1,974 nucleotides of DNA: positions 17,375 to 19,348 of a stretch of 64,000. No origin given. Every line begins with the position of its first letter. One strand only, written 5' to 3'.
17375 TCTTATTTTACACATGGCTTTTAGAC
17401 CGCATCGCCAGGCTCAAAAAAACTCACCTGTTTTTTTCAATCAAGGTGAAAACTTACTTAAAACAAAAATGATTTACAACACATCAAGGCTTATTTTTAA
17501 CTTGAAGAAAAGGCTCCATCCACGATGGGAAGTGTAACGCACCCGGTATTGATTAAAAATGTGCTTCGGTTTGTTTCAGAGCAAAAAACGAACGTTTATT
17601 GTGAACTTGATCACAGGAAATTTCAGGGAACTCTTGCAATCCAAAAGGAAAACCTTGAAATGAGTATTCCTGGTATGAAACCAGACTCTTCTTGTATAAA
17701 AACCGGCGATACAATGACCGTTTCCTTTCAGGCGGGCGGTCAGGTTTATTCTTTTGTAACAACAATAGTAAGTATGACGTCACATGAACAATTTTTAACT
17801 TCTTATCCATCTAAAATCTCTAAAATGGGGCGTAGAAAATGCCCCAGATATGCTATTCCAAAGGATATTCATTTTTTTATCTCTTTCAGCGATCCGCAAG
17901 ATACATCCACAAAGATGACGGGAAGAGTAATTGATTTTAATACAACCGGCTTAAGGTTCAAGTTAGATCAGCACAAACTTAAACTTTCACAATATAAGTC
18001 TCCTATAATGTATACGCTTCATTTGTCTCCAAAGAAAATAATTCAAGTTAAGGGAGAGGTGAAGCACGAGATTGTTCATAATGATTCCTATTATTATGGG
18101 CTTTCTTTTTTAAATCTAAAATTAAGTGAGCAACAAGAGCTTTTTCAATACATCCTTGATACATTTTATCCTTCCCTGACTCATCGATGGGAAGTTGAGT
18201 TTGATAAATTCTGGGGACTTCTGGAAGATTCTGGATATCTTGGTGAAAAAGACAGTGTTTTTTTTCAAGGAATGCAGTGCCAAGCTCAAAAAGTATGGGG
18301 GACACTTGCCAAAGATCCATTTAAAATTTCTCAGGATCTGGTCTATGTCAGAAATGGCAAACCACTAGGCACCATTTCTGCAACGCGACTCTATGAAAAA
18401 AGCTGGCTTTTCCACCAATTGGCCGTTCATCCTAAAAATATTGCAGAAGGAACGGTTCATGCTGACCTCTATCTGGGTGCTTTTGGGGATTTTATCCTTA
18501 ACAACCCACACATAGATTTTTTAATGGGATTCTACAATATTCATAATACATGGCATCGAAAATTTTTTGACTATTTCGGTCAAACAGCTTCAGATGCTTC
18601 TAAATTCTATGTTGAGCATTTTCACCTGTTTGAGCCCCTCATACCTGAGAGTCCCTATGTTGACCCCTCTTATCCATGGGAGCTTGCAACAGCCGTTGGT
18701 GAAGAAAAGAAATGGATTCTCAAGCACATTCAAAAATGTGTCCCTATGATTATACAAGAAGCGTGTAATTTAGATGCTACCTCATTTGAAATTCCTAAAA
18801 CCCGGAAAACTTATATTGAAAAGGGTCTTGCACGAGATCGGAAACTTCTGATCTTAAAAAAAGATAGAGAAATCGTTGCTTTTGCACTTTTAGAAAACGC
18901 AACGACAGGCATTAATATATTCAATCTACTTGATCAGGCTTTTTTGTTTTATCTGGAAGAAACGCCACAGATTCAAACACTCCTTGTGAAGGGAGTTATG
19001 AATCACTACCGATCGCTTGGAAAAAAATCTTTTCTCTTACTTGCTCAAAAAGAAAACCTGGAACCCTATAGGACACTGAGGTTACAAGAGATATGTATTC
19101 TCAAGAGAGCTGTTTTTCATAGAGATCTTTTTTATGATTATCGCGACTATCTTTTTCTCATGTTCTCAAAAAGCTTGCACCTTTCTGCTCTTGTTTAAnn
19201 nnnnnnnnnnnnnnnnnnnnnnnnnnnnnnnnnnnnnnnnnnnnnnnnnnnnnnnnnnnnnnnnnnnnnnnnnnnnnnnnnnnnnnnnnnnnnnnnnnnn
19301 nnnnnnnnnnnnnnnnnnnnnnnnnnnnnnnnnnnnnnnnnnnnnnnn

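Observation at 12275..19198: Candidate acyl-ACP-based lipid or natural-product biosynthetic cluster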

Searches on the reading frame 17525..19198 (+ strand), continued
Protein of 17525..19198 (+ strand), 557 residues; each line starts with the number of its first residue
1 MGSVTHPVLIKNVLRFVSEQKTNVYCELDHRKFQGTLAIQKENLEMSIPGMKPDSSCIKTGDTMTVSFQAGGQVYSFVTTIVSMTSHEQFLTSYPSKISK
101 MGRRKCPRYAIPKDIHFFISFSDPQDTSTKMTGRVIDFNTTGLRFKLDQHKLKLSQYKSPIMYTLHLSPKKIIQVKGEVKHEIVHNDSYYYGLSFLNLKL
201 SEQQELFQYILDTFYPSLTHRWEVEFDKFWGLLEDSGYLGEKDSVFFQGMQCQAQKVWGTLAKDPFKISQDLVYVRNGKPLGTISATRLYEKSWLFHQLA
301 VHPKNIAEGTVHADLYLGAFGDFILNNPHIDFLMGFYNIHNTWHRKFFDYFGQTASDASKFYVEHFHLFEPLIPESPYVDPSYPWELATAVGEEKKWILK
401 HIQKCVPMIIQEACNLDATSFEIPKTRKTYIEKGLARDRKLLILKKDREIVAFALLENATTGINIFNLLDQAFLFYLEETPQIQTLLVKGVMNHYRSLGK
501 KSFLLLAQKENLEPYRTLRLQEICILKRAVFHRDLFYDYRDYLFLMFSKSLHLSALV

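Call 75: list_cluster_members(proteins=[P0139, P0153, P0162, P0166, P0187, P0188, P0201, P0207, P0214, P0227])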
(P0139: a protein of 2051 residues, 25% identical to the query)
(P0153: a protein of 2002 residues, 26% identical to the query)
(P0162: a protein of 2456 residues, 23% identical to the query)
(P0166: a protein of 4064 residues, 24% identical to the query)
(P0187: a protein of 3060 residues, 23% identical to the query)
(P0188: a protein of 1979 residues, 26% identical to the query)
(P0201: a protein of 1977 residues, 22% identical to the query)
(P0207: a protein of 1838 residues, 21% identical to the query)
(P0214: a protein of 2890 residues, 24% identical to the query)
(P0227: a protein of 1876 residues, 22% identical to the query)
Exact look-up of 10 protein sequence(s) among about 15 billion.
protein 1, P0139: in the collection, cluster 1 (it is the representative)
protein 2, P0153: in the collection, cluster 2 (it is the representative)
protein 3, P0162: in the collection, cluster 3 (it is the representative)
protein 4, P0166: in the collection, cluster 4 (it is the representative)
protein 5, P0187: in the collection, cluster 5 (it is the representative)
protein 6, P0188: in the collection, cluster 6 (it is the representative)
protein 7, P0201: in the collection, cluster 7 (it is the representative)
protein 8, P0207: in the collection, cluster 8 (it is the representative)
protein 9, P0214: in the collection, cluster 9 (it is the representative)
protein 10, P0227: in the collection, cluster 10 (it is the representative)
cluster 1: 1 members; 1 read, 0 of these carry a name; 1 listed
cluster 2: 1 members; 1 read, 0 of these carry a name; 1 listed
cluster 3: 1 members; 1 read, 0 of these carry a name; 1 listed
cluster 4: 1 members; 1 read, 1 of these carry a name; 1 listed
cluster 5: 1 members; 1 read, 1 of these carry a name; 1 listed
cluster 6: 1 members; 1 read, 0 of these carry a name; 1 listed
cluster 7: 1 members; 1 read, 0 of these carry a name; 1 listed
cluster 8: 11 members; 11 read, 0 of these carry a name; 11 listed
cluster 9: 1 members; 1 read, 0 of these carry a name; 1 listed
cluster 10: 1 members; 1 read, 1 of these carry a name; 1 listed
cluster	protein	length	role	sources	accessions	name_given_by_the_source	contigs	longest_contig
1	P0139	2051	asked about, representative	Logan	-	-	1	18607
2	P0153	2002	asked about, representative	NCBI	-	-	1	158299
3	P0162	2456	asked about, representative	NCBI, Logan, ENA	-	-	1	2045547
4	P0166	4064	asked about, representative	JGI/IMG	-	amino acid adenylation domain-containing protein/thioester reductase-like protein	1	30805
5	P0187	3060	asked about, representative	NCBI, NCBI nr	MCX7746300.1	MAG: amino acid adenylation domain-containing protein [Clostridia bacterium] | amino acid adenylation domain-containing protein [Clostridia bacterium]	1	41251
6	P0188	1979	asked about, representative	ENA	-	-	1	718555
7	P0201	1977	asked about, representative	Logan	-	-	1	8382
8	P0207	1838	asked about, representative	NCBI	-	-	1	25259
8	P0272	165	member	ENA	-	-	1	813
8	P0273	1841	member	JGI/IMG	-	-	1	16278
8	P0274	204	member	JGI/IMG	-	-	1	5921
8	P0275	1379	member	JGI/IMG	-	-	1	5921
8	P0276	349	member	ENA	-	-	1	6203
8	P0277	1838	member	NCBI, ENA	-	-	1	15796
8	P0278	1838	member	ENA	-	-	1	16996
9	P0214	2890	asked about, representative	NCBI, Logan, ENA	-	-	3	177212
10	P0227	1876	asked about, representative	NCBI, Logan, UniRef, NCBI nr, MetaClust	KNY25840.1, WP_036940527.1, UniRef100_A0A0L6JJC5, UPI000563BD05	non-ribosomal peptide synthetase [Pseudobacteroides cellulosolvens] | Amino acid adenylation domain protein n=1 Tax=Pseudobacteroides cellulosolvens ATCC 35603 ... | status=active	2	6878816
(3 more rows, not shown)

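Call 76: find_encoding_contigs(protein=P0227, flank=10000, max_places=1)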
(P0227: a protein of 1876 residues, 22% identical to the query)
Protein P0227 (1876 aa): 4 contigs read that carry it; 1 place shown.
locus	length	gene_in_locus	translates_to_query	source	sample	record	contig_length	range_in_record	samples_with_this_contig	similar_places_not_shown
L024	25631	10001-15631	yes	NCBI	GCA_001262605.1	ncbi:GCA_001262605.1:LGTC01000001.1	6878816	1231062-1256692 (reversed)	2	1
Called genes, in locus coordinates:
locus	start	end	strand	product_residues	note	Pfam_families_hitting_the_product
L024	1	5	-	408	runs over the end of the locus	PF07690:MFS_1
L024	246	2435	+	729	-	-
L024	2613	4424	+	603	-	-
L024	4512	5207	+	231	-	-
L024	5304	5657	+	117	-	PF00903:Glyoxalase, PF12681:Glyoxalase_2, PF18029:Glyoxalase_6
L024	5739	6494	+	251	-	PF01209:Ubie_methyltran (weak), PF13847:Methyltransf_31 (weak), PF08241:Methyltransf_11, PF08242:Methyltransf_12 (weak), PF13649:Methyltransf_25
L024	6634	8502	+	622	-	PF02018:CBM_4_9, PF02927:CelD_N, PF00759:Glyco_hydro_9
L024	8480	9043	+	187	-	PF00759:Glyco_hydro_9, PF00404:Dockerin_1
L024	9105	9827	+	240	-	PF02163:Peptidase_M50 (weak)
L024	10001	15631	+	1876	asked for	PF07238:PilZ (faint), PF00668:Condensation, PF00501:AMP-binding, PF13193:AMP-binding_C, PF00550:PP-binding, PF00975:Thioesterase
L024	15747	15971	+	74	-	PF00269:SASP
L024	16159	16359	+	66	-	PF00269:SASP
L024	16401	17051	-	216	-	PF02525:Flavodoxin_2, PF03358:FMN_red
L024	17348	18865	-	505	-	PF12690:BsuPI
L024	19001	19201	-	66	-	-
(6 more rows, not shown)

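Call 87: list_cluster_members(proteins=[P0244, P0143, P0127, P0179, P0149, P0196, P0199, P0205, P0241, P0260])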
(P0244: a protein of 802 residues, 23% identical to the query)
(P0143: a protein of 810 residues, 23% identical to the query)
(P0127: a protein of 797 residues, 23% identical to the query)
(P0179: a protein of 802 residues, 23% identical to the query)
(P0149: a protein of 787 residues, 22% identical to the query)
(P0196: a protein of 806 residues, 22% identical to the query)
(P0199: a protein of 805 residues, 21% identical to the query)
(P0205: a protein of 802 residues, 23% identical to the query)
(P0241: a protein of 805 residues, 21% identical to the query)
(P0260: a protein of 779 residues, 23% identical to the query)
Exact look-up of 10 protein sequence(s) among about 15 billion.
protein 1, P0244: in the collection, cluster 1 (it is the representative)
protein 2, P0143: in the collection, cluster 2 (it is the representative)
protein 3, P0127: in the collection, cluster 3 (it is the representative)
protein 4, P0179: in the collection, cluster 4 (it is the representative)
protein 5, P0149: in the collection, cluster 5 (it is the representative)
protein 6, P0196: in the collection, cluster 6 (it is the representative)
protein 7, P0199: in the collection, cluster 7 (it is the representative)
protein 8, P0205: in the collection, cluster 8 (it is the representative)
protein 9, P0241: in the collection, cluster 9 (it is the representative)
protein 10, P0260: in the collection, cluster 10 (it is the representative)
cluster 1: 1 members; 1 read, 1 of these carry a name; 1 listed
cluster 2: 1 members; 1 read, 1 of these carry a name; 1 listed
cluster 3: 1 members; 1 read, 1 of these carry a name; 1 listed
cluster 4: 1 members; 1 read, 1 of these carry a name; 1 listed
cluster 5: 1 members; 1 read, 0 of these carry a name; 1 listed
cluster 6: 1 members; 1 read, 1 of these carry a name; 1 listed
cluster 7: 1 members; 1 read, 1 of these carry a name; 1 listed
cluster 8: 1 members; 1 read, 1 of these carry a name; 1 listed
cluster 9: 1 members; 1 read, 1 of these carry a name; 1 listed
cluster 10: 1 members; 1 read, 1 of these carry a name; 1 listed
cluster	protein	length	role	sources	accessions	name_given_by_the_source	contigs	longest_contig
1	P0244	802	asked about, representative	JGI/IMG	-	hypothetical protein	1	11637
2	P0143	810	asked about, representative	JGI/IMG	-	hypothetical protein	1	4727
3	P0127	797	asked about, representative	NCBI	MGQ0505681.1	MAG: PilZ domain-containing protein [Myxococcaceae bacterium]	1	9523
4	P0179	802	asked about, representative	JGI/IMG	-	hypothetical protein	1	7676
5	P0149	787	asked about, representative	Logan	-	-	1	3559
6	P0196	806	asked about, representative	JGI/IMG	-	hypothetical protein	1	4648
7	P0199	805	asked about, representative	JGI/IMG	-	hypothetical protein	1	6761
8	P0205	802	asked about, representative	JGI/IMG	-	hypothetical protein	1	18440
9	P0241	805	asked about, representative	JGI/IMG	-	hypothetical protein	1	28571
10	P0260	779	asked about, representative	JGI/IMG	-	hypothetical protein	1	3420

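Call 90: find_encoding_contigs(protein=P0127, flank=8000, max_places=1)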
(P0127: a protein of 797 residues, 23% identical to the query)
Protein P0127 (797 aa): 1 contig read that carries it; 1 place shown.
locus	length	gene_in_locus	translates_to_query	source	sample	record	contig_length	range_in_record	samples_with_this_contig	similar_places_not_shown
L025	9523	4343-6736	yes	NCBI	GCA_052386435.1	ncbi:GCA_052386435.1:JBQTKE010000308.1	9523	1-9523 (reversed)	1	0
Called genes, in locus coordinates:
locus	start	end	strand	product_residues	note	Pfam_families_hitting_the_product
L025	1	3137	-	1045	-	PF00015:MCPsignal, PF00496:SBP_bac_5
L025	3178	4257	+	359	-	-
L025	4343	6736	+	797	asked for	PF07238:PilZ (weak)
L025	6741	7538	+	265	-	PF13489:Methyltransf_23, PF01135:PCMT, PF01209:Ubie_methyltran, PF08704:GCD14, PF13847:Methyltransf_31, PF08241:Methyltransf_11, PF08242:Methyltransf_12, PF13649:Methyltransf_25, +1 more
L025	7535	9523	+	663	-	PF00512:HisKA, PF02518:HATPase_c, PF00072:Response_reg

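Call 94: search_protein_families(library=ncbifam, proteins=[L007:19533-20078:+, L025:3178-4257:+, L023:1864-2649:+], max_evalue=1e-10)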
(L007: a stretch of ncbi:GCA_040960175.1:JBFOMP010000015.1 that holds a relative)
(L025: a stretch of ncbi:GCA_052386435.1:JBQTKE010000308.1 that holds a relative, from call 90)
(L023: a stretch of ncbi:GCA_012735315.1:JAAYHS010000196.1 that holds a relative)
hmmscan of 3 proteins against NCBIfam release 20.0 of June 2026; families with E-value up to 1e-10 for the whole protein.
L007:19533-20078:+ (181 aa): 0 families

L025:3178-4257:+ (359 aa): 0 families

L023:1864-2649:+ (261 aa): 17 families
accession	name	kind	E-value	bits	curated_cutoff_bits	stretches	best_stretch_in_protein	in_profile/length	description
NF006077.0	PRK08223.1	equivalog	6.7e-66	222.2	266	1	3-259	4-260/296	hypothetical protein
NF011424.0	PRK14851.1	subfamily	7.9e-52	176.2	1170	1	8-259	24-274/679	hypothetical protein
NF011425.0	PRK14852.1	equivalog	4.1e-41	140.8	1337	1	9-255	314-559/989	hypothetical protein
NF006395.0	PRK08644.1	equivalog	6.1e-27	94.6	159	1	18-149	21-152/215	sulfur carrier protein ThiS adenylyltransferase ThiF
TIGR02356.1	adenyl_thiF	equivalog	2.7e-26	92.2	275.25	1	18-189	12-182/203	thiazole biosynthesis adenylyltransferase ThiF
NF004281.0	PRK05690.1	subfamily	7.7e-21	74.4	266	1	17-179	22-184/250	molybdopterin-synthase adenylyltransferase MoeB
TIGR02354.1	thiF_fam2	equivalog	3.7e-20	72.7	152.2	1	22-127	16-120/200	thiamine biosynthesis protein ThiF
NF006444.0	PRK08762.1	equivalog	6.2e-20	71.2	449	1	18-166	138-284/387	molybdopterin-synthase adenylyltransferase MoeB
NF006204.0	PRK08328.1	equivalog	9.5e-20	71.2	339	1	3-130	3-131/231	hypothetical protein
TIGR02355.1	moeB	equivalog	1.4e-17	63.9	376.55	1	18-170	15-167/240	molybdopterin-synthase adenylyltransferase MoeB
NF005902.0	PRK07878.1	equivalog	1.2e-16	60.6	647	1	19-166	34-179/392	adenylyltransferase/sulfurtransferase MoeZ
NF009123.0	PRK12475.1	subfamily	1.5e-16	60.6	510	1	18-178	15-176/338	MoeB/ThiF family adenylyltransferase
NF004111.0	PRK05600.1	equivalog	1.2e-15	57.5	437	1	16-130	30-144/371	ThiF family adenylyltransferase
NF047750.1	SAMPActivE1UbaA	equivalog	4.5e-15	55.7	450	1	20-185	25-188/270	SAMP-activating enzyme E1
NF005646.0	PRK07411.1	equivalog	3.1e-14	52.9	633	1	19-180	30-190/390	molybdopterin-synthase adenylyltransferase MoeB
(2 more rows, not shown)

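Call 95: search_solved_structures(query=A1, max_evalue=1, show_alignments=2)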
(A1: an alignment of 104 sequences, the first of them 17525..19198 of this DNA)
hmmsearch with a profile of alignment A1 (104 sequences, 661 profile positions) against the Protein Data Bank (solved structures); distinct sequences matched with E-value up to 1: 20.
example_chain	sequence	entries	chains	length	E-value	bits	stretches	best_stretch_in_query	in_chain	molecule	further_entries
5ejl_A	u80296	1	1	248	1.1e-12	50.3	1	94-298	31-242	Klebsiella pneumoniae genome assembly NOVST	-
5ked_D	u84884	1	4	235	1.3e-12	50.1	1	95-298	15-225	Flagellar brake protein YcgR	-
5kec_D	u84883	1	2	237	1.3e-12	50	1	95-298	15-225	Flagellar brake protein YcgR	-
5kgo_D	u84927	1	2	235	1.4e-12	50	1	95-298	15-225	Flagellar brake protein YcgR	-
2gjg_A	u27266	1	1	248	2.8e-10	42.3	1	88-300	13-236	hypothetical protein PP4397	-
3kyf_A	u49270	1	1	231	4.1e-10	41.8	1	90-299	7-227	Putative uncharacterized protein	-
5y6f_A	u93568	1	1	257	6.4e-09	37.9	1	91-300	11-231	Flagellar brake protein YcgR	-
5vx6_A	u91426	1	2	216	3e-08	35.7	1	139-301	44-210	Uncharacterized protein YpfA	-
3kyg_A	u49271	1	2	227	2e-06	29.6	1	157-296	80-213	Putative uncharacterized protein VCA0042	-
4xrn_A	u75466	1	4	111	4.5e-05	25.1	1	188-296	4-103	Alginate biosynthesis protein Alg44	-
2rde_A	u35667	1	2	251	5.8e-05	24.8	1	157-297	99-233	Uncharacterized protein VCA0042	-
1yln_A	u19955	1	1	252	5.8e-05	24.8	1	157-297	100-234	hypothetical protein vca0042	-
4rt0_A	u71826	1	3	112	6.3e-05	24.7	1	189-296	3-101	Alginate biosynthesis protein Alg44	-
4rt1_A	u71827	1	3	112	0.00014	23.5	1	189-296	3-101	Alginate biosynthesis protein Alg44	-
5y6g_A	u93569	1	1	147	0.00031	22.4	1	188-300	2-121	Flagellar brake protein YcgR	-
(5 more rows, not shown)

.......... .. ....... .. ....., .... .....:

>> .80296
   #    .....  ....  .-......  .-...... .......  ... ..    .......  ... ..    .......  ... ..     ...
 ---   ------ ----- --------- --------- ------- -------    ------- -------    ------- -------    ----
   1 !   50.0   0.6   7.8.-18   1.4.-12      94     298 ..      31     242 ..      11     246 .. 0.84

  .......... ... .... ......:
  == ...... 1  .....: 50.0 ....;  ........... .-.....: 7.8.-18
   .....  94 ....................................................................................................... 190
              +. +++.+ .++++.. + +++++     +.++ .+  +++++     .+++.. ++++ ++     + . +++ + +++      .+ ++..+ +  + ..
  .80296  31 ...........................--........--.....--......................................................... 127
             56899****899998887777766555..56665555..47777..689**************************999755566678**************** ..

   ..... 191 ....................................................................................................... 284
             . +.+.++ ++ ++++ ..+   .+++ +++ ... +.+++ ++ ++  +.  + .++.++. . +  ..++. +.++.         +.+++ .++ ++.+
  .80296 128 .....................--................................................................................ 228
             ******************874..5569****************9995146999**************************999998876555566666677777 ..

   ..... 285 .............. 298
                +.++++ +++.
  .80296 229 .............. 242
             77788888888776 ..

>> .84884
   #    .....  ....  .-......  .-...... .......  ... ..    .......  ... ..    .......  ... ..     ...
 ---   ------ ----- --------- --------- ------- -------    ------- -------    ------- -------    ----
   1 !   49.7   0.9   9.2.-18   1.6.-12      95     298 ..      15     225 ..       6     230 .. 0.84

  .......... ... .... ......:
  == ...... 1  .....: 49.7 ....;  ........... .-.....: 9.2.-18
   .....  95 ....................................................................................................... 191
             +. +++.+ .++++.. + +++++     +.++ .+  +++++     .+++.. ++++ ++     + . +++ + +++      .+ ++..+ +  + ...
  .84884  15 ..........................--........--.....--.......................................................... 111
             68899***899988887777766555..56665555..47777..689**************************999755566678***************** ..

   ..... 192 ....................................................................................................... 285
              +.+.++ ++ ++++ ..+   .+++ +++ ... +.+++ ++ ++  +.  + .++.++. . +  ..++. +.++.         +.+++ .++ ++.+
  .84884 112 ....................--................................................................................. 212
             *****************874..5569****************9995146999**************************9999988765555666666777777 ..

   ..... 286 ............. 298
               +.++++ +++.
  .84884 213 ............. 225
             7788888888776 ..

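Call 101: search_dna_similar(query=window:17525-19198:+, collection=plasmids, mode=protein, max_evalue=0.001, max_rows=15)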
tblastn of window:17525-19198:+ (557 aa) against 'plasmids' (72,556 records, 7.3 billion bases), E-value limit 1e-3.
No match.

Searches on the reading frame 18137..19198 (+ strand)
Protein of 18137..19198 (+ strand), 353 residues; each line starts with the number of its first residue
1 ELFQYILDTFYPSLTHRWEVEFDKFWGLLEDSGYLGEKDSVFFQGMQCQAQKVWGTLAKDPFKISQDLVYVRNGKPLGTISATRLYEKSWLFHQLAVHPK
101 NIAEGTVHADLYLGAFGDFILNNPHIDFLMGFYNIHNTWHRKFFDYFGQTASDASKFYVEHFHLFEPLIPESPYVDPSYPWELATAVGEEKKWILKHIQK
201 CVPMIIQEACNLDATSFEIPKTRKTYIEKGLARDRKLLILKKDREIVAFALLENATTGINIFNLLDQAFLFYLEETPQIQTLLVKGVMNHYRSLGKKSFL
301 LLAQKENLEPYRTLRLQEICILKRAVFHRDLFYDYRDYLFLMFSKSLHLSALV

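Call 22: search_protein_families(library=pfam, proteins=[window:18137-19198:+], max_evalue=10)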
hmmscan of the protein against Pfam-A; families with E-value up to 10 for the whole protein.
window:18137-19198:+ (353 aa): 1 family
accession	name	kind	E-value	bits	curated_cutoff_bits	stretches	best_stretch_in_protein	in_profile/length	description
PF00583.31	Acetyltransf_1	-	0.066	13.9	20.7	1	66-99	34-69/116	Acetyltransferase (GNAT) family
